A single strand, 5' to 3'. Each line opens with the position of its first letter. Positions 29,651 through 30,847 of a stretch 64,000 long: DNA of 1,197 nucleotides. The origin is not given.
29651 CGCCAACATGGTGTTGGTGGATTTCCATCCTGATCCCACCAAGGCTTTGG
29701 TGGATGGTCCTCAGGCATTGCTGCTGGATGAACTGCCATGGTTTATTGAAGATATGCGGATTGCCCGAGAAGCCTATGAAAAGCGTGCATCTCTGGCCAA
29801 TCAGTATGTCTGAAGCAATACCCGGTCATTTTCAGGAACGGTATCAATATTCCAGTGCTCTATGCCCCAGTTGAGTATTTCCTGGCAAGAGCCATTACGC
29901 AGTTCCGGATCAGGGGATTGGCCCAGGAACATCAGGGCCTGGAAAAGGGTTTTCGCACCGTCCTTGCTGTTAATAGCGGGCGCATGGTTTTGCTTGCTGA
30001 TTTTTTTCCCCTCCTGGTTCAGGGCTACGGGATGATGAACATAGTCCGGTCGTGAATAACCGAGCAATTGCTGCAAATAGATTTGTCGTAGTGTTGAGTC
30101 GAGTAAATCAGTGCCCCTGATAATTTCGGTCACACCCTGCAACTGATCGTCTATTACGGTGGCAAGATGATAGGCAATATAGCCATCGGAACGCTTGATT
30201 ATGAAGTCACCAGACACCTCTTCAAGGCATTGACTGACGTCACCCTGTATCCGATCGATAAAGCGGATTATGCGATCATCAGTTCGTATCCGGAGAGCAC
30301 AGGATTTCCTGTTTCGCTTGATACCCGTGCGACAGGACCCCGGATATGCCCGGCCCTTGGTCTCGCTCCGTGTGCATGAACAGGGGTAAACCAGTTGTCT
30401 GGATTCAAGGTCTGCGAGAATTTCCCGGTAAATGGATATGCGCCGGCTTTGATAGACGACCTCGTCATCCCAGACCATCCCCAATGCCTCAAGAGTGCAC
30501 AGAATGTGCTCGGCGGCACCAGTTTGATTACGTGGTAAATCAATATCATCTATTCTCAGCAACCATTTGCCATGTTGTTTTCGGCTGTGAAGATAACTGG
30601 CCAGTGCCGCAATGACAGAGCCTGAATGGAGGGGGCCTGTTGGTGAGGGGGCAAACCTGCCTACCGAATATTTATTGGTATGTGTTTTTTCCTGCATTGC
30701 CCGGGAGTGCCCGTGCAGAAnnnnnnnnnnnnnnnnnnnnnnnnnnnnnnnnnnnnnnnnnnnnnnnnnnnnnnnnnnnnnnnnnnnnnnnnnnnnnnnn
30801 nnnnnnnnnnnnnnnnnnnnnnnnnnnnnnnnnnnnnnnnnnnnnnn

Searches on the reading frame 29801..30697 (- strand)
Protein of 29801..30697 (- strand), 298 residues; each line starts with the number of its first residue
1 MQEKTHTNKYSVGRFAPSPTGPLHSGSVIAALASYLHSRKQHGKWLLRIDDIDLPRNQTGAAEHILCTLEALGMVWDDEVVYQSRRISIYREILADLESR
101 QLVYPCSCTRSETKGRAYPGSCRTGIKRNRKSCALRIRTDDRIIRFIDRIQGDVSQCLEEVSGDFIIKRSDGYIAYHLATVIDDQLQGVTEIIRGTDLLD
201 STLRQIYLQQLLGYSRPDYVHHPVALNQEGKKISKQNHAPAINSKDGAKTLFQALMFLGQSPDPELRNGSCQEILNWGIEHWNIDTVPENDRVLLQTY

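Call 3: search_protein_families(library=pfam, proteins=[window:29801-30697:-], max_evalue=0.01)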
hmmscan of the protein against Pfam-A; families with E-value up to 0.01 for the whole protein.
window:29801-30697:- (298 aa): 1 family
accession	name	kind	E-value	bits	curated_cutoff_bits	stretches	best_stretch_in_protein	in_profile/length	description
PF00749.27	tRNA-synt_1c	-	3.6e-44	151.4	23.4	1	14-241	5-252/314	tRNA synthetases class I (E and Q), catalytic domain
